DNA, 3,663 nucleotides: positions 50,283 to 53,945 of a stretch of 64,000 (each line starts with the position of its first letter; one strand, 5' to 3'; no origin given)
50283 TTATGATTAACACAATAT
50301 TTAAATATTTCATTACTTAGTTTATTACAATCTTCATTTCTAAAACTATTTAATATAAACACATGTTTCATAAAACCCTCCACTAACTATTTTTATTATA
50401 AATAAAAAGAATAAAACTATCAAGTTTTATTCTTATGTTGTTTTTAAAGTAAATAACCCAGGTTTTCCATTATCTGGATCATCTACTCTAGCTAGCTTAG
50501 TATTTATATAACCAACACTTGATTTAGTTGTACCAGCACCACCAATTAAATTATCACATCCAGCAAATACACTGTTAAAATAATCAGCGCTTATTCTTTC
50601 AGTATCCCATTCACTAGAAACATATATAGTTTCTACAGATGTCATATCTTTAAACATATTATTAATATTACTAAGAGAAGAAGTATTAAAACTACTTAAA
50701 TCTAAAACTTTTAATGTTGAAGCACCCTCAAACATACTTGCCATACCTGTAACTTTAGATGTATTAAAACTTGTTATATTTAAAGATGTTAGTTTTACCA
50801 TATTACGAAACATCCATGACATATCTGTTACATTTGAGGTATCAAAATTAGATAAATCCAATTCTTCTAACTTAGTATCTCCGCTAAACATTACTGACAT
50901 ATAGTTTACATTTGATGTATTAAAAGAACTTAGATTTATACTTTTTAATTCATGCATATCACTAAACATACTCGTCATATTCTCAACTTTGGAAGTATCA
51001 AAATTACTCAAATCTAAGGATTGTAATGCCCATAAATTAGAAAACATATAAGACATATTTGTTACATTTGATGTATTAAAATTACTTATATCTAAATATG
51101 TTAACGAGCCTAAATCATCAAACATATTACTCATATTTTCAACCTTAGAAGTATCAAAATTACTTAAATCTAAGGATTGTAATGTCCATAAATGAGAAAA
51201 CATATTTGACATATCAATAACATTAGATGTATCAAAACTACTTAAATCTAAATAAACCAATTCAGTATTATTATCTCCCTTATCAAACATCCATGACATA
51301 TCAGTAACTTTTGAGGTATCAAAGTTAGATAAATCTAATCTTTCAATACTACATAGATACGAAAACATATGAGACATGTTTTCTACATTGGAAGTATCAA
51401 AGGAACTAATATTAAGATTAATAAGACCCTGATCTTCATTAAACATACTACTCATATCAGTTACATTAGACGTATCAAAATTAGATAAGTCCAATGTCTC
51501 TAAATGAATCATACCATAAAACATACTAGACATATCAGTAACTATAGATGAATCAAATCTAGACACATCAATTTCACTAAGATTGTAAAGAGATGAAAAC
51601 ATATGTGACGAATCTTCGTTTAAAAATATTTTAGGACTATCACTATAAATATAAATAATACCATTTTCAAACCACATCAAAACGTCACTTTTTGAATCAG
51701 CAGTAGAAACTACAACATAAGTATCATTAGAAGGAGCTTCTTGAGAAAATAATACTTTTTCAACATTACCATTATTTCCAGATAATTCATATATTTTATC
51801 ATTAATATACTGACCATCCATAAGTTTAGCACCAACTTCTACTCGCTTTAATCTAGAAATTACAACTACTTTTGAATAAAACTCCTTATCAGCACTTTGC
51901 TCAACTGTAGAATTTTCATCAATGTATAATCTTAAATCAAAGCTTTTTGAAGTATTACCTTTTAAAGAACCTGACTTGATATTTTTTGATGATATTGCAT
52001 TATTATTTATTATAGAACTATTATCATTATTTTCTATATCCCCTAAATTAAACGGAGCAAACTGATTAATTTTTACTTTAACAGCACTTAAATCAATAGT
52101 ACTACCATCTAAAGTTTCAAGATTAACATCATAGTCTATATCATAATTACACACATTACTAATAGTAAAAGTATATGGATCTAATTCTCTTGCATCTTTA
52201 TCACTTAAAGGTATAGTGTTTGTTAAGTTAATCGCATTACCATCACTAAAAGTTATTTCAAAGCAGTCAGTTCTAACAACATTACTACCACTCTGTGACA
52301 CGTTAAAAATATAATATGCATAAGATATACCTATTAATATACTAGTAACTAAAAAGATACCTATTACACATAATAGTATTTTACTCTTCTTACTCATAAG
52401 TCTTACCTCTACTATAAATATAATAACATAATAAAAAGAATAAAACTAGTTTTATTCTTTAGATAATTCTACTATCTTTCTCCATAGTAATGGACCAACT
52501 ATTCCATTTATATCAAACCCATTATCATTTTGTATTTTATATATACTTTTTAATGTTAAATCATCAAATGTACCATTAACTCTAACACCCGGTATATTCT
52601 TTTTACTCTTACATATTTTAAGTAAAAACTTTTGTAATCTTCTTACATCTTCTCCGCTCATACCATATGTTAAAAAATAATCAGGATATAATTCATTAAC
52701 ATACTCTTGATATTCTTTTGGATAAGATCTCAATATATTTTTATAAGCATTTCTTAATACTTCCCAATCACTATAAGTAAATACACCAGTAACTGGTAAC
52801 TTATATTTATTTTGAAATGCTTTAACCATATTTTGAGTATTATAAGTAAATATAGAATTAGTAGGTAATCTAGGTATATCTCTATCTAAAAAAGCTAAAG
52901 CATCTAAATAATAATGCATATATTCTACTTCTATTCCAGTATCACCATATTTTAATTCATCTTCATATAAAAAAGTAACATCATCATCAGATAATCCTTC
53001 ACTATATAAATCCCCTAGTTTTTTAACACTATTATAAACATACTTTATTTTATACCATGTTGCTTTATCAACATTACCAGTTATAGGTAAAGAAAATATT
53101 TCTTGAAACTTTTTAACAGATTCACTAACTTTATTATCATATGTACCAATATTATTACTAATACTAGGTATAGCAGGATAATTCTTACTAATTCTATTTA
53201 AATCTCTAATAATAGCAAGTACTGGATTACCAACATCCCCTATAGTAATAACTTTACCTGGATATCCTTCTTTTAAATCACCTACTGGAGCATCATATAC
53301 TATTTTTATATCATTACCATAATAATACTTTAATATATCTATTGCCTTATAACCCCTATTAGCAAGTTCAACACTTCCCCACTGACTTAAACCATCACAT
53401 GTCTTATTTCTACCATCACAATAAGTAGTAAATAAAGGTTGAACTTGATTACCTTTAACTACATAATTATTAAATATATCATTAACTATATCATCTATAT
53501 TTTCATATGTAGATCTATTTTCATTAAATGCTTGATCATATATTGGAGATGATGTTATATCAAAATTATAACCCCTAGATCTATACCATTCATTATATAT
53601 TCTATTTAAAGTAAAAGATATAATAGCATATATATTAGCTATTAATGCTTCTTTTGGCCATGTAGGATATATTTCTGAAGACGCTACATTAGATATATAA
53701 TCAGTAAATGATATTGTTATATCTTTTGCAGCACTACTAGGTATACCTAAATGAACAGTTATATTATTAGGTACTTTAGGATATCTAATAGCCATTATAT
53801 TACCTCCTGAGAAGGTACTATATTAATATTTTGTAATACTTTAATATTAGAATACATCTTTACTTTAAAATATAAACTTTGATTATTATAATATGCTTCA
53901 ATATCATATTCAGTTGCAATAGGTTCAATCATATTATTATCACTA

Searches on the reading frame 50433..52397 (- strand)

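Call 59: search_protein_families(library=pfam, max_evalue=0.00001, proteins=[window:50433-52397:-])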
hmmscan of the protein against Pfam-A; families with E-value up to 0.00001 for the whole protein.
window:50433-52397:- (654 aa): 4 families
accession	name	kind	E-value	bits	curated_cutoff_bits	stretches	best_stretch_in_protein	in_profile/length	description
PF03382.20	DUF285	-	3.2e-79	262.9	25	5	264-375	4-111/120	Mycoplasma protein of unknown function, DUF285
PF12799.13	LRR_4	-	8.7e-10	39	27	0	508-545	1-34/44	Leucine Rich repeats (2 copies)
PF13855.12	LRR_8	-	3.1e-09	36.9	27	0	535-595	2-58/61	Leucine rich repeat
PF24048.1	LRR_NXF1-5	-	9.9e-09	35.3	30.5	0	531-580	51-100/142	NXF1/2/3/5 leucine-rich repeat domain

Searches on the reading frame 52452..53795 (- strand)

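Call 59: search_protein_families(library=pfam, max_evalue=0.00001, proteins=[window:52452-53795:-])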
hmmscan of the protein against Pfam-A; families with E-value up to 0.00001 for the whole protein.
window:52452-53795:- (447 aa): 1 family
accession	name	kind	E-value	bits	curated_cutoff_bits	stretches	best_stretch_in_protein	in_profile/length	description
PF01471.23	PG_binding_1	-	1.5e-24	86.3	23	2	191-249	4-56/57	Putative peptidoglycan binding domain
